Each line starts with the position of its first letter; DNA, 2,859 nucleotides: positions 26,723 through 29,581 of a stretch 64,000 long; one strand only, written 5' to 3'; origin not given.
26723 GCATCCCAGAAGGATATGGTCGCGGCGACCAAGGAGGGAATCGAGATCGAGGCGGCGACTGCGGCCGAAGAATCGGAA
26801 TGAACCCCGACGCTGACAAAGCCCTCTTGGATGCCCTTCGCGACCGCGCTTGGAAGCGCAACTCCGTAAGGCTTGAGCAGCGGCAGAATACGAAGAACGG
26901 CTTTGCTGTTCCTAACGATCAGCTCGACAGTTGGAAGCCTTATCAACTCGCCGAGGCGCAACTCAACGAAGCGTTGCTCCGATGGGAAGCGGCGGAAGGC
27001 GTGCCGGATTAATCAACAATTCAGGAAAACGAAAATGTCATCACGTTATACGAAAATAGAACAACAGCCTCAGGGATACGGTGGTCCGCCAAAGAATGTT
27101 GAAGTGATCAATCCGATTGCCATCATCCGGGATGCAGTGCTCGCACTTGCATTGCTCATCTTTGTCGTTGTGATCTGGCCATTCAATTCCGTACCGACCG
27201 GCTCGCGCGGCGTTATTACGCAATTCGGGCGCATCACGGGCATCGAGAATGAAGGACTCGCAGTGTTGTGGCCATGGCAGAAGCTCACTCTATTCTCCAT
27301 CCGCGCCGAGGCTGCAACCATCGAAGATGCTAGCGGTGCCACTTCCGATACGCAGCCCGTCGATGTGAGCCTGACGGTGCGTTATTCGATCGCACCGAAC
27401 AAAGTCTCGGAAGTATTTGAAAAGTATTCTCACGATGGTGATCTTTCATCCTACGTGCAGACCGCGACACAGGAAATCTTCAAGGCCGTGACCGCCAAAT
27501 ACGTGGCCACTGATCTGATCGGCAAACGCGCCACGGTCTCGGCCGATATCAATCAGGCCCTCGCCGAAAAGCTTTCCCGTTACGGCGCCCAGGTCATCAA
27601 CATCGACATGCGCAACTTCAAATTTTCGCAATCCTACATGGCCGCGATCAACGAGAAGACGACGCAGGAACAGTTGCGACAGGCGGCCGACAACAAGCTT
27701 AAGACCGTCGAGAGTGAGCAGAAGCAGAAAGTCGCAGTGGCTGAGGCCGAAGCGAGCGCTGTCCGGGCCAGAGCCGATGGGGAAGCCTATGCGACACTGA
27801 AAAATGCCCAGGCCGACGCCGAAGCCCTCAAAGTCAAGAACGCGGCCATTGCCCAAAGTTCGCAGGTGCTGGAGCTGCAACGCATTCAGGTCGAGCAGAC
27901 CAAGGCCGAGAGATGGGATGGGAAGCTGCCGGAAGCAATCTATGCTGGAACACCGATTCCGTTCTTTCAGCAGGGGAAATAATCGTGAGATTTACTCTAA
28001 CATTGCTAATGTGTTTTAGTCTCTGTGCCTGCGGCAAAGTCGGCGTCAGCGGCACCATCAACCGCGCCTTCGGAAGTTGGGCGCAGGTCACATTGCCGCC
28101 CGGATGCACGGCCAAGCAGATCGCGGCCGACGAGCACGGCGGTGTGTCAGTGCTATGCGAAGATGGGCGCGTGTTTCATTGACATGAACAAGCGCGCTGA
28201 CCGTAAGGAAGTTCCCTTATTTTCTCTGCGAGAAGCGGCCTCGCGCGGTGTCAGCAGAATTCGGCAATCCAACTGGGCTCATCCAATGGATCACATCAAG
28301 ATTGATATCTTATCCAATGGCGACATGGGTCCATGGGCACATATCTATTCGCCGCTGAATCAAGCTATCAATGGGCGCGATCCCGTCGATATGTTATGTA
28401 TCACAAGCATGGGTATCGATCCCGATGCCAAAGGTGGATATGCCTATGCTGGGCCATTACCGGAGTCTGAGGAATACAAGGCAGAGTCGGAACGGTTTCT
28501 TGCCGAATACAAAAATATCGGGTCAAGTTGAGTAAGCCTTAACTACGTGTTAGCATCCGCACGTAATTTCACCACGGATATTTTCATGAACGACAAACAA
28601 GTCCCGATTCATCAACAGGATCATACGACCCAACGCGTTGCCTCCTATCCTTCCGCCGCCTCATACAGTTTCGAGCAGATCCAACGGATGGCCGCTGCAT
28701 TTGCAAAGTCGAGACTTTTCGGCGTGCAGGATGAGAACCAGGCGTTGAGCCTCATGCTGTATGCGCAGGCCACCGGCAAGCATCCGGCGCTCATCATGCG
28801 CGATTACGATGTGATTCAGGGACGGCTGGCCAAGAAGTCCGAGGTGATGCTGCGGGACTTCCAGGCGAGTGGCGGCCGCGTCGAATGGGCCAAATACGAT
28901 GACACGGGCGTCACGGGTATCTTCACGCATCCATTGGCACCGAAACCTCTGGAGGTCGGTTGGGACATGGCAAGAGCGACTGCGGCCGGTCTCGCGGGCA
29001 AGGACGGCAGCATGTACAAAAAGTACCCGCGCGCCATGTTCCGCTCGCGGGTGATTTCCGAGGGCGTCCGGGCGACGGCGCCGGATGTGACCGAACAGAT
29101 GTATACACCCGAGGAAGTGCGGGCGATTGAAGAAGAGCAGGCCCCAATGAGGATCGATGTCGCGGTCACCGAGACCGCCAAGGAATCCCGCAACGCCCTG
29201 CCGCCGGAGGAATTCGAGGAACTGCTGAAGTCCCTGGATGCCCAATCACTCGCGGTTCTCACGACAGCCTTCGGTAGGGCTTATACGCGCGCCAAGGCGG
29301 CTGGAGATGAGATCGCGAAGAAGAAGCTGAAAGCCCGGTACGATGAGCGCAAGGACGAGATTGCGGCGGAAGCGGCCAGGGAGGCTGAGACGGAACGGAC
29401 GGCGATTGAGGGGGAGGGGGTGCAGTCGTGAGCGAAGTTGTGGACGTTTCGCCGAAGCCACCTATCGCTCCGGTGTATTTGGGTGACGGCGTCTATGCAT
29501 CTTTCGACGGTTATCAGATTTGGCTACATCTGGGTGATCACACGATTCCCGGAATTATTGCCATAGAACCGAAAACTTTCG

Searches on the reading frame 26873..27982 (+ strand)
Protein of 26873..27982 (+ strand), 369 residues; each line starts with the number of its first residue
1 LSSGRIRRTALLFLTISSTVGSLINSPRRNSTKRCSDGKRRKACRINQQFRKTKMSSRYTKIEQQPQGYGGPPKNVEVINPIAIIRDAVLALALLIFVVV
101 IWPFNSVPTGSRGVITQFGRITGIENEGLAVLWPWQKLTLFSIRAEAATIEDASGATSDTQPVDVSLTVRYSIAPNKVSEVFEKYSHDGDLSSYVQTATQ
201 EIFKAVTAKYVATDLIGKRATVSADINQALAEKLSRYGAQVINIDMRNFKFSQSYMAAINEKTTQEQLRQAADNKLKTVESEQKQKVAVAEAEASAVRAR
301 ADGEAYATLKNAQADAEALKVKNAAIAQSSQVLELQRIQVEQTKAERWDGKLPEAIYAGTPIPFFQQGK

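Call 61: search_protein_families(library=phrogs, proteins=[window:26873-27982:+], max_evalue=0.001)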
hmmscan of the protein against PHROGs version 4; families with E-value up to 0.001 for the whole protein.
window:26873-27982:+ (369 aa): 2 families
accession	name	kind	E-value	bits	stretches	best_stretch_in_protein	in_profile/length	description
phrog_200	-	other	4.8e-47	161.9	1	89-366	86-358/379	lipoprotein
phrog_38808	-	unknown function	3.2e-05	25.2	1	301-366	8-66/68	-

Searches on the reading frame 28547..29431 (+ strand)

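Call 61: search_protein_families(library=phrogs, proteins=[window:28547-29431:+], max_evalue=0.001)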
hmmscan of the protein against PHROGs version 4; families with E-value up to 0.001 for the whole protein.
window:28547-29431:+ (294 aa): 1 family
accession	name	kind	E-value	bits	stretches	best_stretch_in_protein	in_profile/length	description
phrog_561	-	DNA, RNA and nucleotide metabolism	1.6e-23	84.9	1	9-283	269-566/633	RecT-like ssDNA annealing protein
